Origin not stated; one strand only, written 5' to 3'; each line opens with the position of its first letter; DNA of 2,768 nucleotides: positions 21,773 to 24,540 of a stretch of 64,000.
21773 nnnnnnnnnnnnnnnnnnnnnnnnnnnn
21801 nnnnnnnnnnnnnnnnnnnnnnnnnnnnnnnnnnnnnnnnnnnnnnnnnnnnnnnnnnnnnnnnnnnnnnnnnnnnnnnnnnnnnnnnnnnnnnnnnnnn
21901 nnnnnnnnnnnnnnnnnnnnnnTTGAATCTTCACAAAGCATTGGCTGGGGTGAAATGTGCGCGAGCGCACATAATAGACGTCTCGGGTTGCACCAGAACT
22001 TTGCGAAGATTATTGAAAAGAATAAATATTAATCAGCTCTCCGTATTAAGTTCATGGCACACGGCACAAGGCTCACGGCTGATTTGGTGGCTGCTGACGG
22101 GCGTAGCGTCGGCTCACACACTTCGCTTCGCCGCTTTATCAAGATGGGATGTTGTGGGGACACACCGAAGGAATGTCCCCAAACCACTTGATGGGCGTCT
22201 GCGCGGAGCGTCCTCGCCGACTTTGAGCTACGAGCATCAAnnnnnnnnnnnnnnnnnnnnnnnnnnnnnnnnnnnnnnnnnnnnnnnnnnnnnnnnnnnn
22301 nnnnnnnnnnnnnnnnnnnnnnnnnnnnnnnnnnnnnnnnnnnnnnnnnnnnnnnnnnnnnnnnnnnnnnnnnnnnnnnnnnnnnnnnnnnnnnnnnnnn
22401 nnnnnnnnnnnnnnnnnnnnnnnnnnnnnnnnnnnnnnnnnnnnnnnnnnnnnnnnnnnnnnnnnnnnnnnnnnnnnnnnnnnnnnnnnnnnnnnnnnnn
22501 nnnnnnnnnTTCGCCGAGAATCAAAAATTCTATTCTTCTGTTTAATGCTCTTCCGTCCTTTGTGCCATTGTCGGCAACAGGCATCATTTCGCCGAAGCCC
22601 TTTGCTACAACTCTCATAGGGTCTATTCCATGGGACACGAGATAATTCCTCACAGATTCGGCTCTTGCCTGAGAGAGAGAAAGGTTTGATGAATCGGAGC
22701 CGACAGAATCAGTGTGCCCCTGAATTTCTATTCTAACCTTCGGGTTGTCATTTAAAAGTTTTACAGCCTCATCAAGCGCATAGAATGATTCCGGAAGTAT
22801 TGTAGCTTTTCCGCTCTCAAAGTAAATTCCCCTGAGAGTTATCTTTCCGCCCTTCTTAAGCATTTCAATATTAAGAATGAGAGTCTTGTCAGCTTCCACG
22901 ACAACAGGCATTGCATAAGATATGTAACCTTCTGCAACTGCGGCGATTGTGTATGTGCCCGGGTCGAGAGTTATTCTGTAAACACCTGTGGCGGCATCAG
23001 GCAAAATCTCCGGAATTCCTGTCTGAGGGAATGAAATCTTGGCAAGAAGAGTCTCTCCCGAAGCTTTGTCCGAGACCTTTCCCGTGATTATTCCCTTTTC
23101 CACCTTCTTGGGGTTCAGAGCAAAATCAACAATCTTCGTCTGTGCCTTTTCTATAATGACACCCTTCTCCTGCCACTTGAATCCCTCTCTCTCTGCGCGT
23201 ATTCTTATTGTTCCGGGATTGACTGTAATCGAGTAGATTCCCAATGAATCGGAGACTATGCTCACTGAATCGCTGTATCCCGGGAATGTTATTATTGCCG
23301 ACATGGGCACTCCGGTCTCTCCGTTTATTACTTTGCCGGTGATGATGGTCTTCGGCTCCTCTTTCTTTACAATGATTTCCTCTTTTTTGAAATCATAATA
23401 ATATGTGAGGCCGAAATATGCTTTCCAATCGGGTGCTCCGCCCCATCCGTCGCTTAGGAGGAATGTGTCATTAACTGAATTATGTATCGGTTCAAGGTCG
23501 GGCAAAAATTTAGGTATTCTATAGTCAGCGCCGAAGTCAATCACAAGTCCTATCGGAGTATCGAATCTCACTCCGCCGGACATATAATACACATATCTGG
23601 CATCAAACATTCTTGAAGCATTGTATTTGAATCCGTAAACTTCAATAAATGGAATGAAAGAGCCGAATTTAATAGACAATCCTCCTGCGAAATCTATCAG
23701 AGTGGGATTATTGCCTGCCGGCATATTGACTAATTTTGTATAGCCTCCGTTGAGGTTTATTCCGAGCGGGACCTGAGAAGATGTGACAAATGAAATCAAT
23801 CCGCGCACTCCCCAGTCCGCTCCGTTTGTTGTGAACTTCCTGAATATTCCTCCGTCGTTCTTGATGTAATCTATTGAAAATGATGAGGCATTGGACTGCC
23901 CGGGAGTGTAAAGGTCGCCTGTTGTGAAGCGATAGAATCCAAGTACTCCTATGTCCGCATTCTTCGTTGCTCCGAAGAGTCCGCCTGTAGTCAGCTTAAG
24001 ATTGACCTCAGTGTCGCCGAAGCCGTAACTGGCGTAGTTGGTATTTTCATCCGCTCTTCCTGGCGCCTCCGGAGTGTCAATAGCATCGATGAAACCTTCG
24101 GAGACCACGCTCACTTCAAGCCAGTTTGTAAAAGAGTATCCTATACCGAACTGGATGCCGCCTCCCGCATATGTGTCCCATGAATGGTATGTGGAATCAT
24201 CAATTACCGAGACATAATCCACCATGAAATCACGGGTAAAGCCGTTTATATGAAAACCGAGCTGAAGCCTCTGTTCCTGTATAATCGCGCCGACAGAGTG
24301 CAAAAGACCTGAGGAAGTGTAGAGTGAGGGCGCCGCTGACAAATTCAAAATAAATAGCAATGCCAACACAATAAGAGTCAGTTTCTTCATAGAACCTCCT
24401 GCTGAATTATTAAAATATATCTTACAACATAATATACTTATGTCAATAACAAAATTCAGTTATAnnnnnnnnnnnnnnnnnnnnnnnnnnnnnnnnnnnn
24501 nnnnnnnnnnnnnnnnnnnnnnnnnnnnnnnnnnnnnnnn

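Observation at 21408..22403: Second and larger cluster of the same repeat family between ffh and the ompA-like gene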

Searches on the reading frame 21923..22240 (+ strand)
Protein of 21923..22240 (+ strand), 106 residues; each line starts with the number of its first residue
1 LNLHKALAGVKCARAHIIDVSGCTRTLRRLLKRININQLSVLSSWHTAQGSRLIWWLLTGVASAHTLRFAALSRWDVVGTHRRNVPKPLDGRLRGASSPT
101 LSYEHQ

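Call 38: list_cluster_members(proteins=[window:21923-22240:+, window:21438-21617:-, window:21398-21547:-, window:22032-22187:-, L001:2838-3110:-, L001:2873-3088:+, L004:7208-7459:-, L004:7331-7606:+, L001:7690-7926:-])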
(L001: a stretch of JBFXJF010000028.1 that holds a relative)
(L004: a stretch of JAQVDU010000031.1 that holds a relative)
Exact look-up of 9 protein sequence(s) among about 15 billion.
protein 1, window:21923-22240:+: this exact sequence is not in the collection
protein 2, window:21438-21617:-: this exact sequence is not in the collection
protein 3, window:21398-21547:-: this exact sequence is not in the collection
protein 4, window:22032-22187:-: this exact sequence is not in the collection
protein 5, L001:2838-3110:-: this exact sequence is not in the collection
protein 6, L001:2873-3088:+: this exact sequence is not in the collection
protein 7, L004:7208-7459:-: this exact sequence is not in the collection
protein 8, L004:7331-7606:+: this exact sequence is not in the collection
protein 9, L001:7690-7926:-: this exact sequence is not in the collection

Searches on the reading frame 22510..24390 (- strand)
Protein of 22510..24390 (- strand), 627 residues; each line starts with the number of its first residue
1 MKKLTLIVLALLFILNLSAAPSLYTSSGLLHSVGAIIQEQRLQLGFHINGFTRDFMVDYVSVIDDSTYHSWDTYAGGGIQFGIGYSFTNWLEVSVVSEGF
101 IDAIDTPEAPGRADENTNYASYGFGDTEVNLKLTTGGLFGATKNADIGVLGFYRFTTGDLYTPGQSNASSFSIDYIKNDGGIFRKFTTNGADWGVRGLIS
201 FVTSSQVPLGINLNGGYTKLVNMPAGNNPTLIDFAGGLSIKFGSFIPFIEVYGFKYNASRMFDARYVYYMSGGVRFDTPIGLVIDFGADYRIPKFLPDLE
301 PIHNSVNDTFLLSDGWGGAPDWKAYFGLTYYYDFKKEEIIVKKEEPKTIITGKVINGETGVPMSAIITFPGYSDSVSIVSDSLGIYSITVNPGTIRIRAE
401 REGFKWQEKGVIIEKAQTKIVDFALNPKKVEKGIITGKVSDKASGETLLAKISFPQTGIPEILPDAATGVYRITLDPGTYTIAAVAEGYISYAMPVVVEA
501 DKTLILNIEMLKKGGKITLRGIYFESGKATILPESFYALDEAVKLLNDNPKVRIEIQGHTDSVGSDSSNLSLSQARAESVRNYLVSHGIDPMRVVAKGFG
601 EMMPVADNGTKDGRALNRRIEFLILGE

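Call 34: search_protein_families(library=pfam, proteins=[window:22510-24390:-], max_evalue=0.001)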
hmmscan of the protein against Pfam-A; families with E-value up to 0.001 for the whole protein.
window:22510-24390:- (627 aa): 5 families
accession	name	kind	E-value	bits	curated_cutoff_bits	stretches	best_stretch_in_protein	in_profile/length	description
PF00691.25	OmpA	-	3.9e-24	85.3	27.2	1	523-618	1-98/98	OmpA family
PF13620.12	CarboxypepD_reg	-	5.1e-16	59.2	32.3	2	350-425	2-81/82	Carboxypeptidase regulatory-like domain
PF13715.12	CarbopepD_reg_2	-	4.5e-11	43.1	32.2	1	350-431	1-82/88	CarboxypepD_reg-like domain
PF05359.17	DUF748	-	1.8e-05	23.4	50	0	514-562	873-921/1037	Domain of Unknown Function (DUF748)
PF08308.17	PEGA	-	6.8e-05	23.1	20.8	0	473-510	29-67/71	PEGA domain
